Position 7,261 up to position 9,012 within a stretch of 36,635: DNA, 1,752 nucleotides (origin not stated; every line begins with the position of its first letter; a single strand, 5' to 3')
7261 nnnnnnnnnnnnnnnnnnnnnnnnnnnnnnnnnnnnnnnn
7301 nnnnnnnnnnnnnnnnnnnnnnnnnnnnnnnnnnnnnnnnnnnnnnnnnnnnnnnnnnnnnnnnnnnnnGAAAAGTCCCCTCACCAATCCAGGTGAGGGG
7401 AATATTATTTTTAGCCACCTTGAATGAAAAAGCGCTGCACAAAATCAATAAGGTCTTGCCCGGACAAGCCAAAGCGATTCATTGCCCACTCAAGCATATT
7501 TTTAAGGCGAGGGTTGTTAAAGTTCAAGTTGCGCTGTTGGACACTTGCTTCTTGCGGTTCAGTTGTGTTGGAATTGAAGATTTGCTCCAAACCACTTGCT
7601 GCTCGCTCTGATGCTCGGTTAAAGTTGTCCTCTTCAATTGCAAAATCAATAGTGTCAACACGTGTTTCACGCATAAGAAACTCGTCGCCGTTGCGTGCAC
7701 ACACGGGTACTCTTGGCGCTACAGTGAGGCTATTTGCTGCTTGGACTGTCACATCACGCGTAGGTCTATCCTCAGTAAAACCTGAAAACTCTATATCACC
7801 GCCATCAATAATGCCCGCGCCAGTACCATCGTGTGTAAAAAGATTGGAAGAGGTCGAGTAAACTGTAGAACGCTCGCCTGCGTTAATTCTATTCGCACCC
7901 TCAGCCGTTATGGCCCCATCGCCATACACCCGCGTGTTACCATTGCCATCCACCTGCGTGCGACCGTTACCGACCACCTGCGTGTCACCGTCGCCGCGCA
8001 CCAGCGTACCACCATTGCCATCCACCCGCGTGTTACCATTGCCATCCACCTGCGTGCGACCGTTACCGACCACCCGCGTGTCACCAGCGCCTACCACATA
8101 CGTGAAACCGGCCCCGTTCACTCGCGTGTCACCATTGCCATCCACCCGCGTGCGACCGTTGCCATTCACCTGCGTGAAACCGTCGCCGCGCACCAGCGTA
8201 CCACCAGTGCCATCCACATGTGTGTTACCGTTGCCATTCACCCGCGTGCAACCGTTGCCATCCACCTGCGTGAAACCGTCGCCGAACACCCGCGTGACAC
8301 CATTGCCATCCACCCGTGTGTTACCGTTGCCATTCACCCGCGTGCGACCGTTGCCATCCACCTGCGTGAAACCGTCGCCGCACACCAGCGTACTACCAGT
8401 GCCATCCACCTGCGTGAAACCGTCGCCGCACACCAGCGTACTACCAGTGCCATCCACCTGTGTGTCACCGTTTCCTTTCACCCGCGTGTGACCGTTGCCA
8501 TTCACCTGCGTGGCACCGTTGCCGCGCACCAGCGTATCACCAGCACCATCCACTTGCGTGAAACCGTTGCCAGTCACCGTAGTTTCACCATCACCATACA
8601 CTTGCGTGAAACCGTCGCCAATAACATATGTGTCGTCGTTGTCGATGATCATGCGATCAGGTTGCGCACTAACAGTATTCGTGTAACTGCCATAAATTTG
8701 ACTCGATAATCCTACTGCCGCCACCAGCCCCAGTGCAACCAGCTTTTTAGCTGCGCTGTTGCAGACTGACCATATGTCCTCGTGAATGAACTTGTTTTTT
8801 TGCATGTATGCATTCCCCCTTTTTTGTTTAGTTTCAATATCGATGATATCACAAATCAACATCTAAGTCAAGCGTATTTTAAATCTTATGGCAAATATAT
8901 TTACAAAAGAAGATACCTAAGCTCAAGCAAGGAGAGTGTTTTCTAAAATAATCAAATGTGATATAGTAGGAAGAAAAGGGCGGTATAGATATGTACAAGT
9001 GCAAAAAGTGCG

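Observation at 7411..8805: Secreted protein built from 30 perfectly phased octapeptide repeats (GxGxTxVx): unclassified beta-solenoid candidate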

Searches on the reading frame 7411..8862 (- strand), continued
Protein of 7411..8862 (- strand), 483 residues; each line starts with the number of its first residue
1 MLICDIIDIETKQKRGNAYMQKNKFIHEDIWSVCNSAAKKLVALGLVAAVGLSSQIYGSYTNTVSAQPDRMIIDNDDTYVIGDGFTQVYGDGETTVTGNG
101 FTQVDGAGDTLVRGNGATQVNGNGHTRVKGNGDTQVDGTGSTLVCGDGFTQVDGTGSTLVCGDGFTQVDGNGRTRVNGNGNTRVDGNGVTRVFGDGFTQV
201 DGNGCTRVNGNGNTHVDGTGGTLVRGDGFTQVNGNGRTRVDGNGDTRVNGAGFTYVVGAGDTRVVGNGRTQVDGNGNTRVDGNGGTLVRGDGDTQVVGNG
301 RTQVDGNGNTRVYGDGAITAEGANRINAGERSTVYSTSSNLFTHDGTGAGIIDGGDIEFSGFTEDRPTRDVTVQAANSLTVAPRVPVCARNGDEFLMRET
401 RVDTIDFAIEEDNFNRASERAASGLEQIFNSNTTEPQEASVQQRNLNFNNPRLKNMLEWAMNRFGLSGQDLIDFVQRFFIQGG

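Call 69: search_dna_similar(query=window:7411-8805:-, collection=phages, mode=protein, max_evalue=0.001, max_rows=25)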
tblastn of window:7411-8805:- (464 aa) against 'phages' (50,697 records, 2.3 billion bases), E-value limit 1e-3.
Records with a match: 123; places in all: 154; records where one place covers at least 80% of the query: 0.
Best place of each record, by identity: <60% 123.
By first word of the organism name: Aeromonas 41; Escherichia 38; Salmonella 14; Yersinia 7; Serratia 6; Enterobacter 6; Erwinia 4; Stenotrophomonas 2; Morganella 2; Proteus 1; and 2 more.
By host as written in the record: Escherichia coli 23; Aeromonas salmonicida 13; Aeromonas hydrophila BIOTECH 10089 11; Serratia sp. ATCC 39006 6; Yersinia enterocolitica 5; Aeromonas hydrophila 4; - 3; Aeromonas sp. 3; and 42 more.
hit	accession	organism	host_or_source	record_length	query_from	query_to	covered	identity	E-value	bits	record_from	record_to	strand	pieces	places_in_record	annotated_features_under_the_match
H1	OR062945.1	Escherichia phage 308Ecol101PP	Escherichia coli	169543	56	311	55%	34.7%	8e-5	148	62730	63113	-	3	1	baseplate central spike complex protein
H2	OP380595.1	Aeromonas phage avDM3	Aeromonas hydrophila BIOTECH 10089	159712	59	288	50%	34.1%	1e-7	109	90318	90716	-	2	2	5_2: baseplate central spike complex protein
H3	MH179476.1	Aeromonas phage 50AhydR13PP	Aeromonas hydrophila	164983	59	288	50%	34.1%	2e-7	108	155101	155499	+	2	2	baseplate hub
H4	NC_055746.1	Aeromonas phage 50AhydR13PP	Aeromonas hydrophila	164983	59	288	50%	34.1%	2e-7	108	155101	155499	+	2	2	baseplate hub subunit and tail lysozyme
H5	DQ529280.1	Aeromonas phage 25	-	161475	59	288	50%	33.2%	7e-8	117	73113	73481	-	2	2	5: gp5 base plate lysozyme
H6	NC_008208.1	Aeromonas phage 25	Aeromonas salmonicida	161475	59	288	50%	33.2%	7e-8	117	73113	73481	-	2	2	5: baseplate hub subunit and tail lysozyme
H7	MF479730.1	Aeromonas phage AS-gz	Aeromonas salmonicida subsp. salmonicida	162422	59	288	50%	33.2%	1e-7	116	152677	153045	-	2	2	baseplate lysozyme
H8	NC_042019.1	Aeromonas phage AS-gz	Aeromonas salmonicida subsp. salmonicida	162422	59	288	50%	33.2%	1e-7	116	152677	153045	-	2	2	baseplate hub subunit and tail lysozyme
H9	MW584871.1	Aeromonas phage vB_AsM_ZHF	Aeromonas salmonicida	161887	59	288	50%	33.2%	1e-7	116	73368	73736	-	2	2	hypothetical protein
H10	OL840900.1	Aeromonas phage AhMtk13a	Aeromonas hydrophila GW3-10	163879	59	288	50%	33.2%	1e-7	116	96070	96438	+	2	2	baseplate lysozyme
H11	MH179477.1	Aeromonas phage 60AhydR15PP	Aeromonas hydrophila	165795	59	288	50%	33.2%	1e-7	116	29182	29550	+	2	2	baseplate lysozyme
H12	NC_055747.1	Aeromonas phage 60AhydR15PP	Aeromonas hydrophila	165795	59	288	50%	33.2%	1e-7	116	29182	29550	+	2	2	baseplate hub subunit and tail lysozyme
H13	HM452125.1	Aeromonas phage phiAS4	Aeromonas salmonicida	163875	59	288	50%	33.2%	1e-7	115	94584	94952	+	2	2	baseplate lysozyme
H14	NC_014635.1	Aeromonas phage phiAS4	Aeromonas salmonicida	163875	59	288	50%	33.2%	1e-7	115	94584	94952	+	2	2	baseplate hub subunit and tail lysozyme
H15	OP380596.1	Aeromonas phage avDM4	Aeromonas hydrophila BIOTECH 10089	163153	59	288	50%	33.2%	1e-7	115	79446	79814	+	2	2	5_2: baseplate central spike complex protein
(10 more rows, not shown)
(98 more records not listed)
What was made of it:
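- tblastn against phages gives 123 records; every listed match lies on the gp5 / central spike / baseplate hub-lysozyme gene (call 69).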

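Call 83: list_cluster_members(proteins=[P0001, P0002, P0005, P0006, P0010, P0016, window:7411-8805:-])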
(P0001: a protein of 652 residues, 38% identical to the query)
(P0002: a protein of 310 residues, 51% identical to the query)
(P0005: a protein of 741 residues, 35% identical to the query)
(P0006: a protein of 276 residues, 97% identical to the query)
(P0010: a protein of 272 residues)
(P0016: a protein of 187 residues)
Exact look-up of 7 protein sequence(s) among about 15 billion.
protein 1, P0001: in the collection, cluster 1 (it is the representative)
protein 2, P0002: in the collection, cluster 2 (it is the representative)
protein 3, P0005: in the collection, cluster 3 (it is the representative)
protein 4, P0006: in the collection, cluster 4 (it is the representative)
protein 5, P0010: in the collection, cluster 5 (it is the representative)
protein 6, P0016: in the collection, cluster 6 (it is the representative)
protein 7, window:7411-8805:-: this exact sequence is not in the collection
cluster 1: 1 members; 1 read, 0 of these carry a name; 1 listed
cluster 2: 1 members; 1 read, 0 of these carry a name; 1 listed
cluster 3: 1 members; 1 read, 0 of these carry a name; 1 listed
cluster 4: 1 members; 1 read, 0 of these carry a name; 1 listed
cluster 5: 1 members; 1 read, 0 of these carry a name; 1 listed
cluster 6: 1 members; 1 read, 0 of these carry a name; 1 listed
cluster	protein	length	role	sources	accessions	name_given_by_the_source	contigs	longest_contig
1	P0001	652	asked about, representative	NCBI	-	-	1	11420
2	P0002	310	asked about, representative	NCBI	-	-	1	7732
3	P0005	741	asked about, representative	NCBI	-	-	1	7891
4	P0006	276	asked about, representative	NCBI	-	-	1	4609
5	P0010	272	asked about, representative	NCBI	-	-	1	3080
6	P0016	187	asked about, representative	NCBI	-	-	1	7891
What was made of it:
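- Tried and rejected: Cluster look-up gave no names (call 83).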

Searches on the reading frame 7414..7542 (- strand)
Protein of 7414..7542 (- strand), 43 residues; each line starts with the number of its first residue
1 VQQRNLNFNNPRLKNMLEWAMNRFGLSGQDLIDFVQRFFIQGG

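Call 54: search_protein_families(library=pfam, proteins=[window:7414-7542:-], max_evalue=10)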
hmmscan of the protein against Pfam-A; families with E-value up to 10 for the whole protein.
seq(43 aa): 0 families
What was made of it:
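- Tried and rejected: It has no Pfam hit, so the idea is dropped (call 54).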
